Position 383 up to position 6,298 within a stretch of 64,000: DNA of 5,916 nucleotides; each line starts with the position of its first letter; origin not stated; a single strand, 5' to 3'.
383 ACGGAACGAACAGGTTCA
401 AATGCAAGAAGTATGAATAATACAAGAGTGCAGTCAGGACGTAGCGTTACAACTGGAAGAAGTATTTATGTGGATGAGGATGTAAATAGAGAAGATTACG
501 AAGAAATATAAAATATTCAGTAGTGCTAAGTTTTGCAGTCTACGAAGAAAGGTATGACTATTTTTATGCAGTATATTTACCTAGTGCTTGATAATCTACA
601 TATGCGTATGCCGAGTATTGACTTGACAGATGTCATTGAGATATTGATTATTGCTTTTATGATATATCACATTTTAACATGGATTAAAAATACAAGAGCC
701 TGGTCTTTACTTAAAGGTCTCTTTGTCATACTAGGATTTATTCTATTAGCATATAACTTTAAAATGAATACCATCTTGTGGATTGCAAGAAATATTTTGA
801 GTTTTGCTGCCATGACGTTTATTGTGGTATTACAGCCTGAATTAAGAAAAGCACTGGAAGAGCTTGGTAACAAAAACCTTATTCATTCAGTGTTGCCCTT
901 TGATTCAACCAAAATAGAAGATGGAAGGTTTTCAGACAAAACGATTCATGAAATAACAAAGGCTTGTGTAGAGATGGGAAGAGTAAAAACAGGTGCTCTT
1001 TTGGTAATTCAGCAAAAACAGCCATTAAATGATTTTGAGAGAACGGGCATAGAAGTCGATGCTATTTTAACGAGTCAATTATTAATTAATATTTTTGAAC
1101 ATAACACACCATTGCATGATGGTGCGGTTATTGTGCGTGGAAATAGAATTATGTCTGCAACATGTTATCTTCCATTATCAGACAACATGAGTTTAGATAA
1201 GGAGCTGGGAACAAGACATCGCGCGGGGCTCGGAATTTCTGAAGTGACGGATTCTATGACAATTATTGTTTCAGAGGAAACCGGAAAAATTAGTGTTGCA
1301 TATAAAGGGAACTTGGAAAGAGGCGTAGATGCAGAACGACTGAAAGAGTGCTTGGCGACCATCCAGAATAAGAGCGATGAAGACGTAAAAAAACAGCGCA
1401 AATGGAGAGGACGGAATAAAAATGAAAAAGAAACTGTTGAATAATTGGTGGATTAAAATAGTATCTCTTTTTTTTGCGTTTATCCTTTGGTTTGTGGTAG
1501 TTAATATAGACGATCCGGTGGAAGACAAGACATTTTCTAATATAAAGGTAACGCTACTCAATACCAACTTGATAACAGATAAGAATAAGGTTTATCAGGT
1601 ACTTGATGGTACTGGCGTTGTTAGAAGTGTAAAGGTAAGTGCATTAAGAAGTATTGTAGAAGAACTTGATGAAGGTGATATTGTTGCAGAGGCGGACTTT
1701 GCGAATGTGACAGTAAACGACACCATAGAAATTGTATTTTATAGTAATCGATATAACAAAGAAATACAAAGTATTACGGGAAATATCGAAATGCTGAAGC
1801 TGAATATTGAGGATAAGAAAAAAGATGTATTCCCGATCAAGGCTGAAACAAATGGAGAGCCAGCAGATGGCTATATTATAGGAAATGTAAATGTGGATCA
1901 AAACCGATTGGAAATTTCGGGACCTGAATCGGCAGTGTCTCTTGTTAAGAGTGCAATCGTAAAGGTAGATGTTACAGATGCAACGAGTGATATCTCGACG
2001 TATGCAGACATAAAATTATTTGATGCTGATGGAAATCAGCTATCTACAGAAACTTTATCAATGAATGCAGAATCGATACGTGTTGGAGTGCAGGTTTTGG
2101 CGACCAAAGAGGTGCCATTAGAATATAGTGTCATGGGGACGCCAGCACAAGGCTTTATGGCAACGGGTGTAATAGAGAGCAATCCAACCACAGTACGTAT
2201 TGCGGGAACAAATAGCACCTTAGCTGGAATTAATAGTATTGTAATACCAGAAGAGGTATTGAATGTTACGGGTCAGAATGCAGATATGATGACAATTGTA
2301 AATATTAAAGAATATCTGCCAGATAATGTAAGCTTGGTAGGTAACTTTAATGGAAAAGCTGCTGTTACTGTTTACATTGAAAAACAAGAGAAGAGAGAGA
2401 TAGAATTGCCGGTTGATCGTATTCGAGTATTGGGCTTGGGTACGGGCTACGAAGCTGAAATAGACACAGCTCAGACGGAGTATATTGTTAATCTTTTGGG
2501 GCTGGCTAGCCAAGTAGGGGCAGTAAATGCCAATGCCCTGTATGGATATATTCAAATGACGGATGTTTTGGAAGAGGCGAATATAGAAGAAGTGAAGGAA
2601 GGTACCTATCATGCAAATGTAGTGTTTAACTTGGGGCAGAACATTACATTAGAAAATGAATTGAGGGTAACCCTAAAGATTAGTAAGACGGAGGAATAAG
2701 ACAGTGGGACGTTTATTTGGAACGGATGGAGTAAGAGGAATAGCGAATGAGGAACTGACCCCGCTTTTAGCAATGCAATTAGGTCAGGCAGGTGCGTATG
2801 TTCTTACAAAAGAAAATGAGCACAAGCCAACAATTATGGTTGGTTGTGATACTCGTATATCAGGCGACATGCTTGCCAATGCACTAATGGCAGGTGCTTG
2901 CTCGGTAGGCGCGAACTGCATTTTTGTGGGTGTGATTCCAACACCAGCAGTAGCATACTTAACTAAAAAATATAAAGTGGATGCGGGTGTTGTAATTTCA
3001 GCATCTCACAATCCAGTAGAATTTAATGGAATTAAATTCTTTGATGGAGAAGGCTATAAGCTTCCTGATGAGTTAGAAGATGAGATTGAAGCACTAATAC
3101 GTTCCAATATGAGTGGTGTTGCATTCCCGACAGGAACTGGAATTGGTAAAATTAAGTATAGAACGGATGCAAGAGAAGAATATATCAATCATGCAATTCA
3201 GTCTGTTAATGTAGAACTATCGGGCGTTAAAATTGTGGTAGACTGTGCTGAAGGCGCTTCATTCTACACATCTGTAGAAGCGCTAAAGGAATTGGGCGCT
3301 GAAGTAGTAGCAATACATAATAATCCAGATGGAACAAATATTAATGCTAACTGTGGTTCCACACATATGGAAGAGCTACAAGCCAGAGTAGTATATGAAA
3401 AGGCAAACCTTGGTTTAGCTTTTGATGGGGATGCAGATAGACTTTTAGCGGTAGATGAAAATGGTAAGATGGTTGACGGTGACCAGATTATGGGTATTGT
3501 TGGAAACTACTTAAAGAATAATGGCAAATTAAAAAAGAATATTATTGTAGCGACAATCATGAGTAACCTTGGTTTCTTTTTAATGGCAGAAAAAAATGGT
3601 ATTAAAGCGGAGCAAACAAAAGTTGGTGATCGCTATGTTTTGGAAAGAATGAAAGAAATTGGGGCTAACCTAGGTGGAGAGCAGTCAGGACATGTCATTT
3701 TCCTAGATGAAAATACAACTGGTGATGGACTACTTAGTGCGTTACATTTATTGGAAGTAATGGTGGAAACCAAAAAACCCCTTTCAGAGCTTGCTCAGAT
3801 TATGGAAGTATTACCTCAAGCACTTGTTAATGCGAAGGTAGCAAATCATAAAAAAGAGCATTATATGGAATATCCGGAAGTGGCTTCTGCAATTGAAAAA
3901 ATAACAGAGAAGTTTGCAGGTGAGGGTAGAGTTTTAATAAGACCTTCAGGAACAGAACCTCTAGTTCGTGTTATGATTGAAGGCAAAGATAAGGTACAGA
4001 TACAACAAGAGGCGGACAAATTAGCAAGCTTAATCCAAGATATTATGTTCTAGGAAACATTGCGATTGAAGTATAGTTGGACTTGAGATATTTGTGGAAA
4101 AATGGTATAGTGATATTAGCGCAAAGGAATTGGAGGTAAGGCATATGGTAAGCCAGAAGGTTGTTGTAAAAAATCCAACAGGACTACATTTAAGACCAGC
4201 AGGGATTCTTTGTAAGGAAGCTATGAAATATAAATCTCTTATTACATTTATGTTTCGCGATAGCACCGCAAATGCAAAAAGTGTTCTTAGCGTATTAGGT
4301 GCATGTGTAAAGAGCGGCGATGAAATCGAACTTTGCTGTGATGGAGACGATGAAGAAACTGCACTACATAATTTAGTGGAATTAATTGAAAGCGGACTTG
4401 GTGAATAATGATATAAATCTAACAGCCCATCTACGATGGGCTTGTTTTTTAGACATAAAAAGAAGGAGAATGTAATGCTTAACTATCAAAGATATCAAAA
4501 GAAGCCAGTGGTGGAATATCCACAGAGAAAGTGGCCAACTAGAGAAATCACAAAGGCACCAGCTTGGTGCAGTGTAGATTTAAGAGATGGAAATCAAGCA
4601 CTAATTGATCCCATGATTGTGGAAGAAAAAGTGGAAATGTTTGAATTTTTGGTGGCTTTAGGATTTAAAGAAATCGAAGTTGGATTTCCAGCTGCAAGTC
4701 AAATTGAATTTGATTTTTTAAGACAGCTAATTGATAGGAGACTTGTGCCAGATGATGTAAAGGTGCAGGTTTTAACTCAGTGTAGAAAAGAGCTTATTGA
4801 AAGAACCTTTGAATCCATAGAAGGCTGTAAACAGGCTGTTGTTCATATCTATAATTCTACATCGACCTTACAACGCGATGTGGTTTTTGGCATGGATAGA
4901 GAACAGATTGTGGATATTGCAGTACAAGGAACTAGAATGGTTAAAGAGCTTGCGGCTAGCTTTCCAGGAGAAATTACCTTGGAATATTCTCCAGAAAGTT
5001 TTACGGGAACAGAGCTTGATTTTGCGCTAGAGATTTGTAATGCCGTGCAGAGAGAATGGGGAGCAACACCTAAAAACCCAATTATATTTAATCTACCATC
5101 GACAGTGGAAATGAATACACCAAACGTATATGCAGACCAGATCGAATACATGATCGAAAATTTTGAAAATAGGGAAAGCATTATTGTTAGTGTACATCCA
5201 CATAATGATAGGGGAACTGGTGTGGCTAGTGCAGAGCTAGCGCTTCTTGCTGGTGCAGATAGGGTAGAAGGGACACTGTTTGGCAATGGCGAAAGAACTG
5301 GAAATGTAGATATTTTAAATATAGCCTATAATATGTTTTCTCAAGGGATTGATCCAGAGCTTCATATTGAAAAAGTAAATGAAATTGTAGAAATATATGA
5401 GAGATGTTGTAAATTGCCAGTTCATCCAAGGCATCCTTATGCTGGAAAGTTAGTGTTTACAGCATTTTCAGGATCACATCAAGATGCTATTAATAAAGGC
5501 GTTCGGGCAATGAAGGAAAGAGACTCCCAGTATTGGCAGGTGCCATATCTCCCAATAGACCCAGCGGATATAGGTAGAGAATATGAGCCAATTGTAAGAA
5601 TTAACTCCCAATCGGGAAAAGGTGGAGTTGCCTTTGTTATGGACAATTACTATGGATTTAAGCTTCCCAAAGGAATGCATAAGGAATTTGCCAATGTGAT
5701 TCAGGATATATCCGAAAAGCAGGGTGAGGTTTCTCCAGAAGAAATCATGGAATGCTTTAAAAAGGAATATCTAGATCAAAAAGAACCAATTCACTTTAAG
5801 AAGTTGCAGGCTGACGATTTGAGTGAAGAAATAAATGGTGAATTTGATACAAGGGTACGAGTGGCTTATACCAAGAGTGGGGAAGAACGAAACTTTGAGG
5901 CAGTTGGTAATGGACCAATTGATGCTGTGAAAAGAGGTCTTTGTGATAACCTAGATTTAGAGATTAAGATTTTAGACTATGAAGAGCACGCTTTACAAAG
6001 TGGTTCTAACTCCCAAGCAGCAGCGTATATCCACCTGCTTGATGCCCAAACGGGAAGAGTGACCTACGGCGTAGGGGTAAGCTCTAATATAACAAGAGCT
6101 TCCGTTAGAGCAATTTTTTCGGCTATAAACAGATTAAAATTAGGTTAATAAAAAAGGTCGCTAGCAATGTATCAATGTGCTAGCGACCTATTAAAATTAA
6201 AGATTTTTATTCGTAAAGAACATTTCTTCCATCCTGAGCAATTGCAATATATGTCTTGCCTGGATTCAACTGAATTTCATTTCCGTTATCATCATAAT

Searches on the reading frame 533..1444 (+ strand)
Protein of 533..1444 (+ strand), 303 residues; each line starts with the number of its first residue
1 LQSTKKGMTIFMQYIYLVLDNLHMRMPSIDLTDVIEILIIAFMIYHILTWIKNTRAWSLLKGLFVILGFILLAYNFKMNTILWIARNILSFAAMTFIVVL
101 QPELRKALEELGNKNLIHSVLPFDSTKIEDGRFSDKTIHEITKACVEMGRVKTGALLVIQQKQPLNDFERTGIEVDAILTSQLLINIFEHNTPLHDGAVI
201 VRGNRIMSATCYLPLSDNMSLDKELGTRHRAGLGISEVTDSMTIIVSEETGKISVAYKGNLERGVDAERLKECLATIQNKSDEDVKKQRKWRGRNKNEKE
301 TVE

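Call 9: search_protein_families(library=pfam, max_evalue=0.001, proteins=[window:533-1444:+])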
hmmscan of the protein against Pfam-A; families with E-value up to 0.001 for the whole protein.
window:533-1444:+ (303 aa): 2 families
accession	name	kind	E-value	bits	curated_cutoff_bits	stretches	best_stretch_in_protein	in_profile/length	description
PF02457.21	DAC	-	5.8e-44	148.9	27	1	143-260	2-118/119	DisA bacterial checkpoint controller nucleotide-binding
PF19293.4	CdaA_N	-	7.2e-07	29.7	23.8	1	28-103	4-80/81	CdaA N-terminal transmembrane domain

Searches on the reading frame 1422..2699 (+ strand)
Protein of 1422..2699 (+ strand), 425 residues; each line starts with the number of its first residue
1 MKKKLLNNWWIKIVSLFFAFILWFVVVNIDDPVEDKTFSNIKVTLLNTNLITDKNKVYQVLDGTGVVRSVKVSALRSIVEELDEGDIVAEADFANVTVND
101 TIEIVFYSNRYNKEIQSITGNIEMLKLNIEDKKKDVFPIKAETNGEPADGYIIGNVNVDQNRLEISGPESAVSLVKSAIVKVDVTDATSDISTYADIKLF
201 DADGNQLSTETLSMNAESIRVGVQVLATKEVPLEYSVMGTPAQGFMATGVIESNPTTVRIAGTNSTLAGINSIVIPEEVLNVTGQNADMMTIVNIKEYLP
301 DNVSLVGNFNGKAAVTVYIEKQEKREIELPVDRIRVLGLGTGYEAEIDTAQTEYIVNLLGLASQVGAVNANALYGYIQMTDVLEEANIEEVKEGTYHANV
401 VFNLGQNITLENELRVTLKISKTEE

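Call 9: search_protein_families(library=pfam, max_evalue=0.001, proteins=[window:1422-2699:+])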
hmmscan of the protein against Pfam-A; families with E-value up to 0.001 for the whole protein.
window:1422-2699:+ (425 aa): 1 family
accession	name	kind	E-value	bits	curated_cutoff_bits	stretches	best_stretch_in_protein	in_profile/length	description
PF07949.17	YbbR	-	1.1e-18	67.8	22.3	2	137-209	1-74/81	YbbR-like protein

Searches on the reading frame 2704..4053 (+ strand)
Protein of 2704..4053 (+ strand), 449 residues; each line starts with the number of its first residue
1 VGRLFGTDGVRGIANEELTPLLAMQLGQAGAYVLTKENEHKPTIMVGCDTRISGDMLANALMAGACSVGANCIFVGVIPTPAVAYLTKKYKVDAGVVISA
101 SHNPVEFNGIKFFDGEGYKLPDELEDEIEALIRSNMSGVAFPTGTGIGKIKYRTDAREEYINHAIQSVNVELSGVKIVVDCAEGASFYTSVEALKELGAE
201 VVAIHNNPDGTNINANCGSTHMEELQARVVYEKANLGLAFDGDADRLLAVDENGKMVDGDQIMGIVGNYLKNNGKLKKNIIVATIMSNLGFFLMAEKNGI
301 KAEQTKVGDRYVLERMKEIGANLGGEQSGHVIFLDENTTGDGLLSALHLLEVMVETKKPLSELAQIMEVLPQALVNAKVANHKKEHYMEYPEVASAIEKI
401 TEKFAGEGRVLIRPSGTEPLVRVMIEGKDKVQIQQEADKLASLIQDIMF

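Call 9: search_protein_families(library=pfam, max_evalue=0.001, proteins=[window:2704-4053:+])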
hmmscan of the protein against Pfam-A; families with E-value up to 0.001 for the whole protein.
window:2704-4053:+ (449 aa): 4 families
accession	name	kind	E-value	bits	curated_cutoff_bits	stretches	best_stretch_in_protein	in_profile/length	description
PF02878.22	PGM_PMM_I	-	3.3e-45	153.6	22.5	1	3-135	2-134/138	Phosphoglucomutase/phosphomannomutase, alpha/beta/alpha domain I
PF02880.22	PGM_PMM_III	-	3.1e-39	134.1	20.7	1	258-368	1-113/115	Phosphoglucomutase/phosphomannomutase, alpha/beta/alpha domain III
PF00408.26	PGM_PMM_IV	-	3.7e-18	65.8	23.1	1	374-441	1-66/68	Phosphoglucomutase/phosphomannomutase, C-terminal domain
PF02879.22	PGM_PMM_II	-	7.2e-18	65.5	29.3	1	158-254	1-103/103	Phosphoglucomutase/phosphomannomutase, alpha/beta/alpha domain II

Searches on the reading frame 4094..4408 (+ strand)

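Call 9: search_protein_families(library=pfam, max_evalue=0.001, proteins=[window:4094-4408:+])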
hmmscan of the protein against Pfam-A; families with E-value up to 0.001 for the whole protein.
window:4094-4408:+ (104 aa): 1 family
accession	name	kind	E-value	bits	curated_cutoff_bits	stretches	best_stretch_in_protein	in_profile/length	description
PF00381.24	PTS-HPr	-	1.8e-27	95.6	23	1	19-99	1-80/81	PTS HPr component phosphorylation site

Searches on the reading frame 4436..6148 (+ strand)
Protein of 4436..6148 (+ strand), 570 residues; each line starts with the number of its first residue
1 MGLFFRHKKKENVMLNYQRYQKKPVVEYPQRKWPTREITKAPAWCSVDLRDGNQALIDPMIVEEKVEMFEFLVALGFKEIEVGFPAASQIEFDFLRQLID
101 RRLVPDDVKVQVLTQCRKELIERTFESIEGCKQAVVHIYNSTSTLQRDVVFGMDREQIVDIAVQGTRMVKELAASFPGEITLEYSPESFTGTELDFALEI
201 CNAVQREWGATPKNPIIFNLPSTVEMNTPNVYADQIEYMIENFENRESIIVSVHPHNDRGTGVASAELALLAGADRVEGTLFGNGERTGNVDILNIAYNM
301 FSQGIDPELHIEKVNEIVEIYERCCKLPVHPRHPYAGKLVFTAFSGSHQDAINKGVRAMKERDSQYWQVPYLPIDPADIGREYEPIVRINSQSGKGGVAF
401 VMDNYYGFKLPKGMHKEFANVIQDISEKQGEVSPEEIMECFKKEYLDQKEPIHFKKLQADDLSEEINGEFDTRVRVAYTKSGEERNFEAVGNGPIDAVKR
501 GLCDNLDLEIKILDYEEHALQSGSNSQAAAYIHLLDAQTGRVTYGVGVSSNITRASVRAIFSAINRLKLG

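Call 9: search_protein_families(library=pfam, max_evalue=0.001, proteins=[window:4436-6148:+])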
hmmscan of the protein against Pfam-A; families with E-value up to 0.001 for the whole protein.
window:4436-6148:+ (570 aa): 3 families
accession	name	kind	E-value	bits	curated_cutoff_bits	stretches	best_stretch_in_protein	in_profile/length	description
PF00682.25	HMGL-like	-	3e-74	250.1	29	1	42-318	2-257/260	HMGL-like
PF22615.1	IPMS_D2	-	2.3e-35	121.2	27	1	339-402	2-65/66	Alpha-isopropylmalate synthase, post-catalytic domain-like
PF08502.15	LeuA_dimer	-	6e-27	94.6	24.9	1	431-567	1-130/131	LeuA allosteric (dimerisation) domain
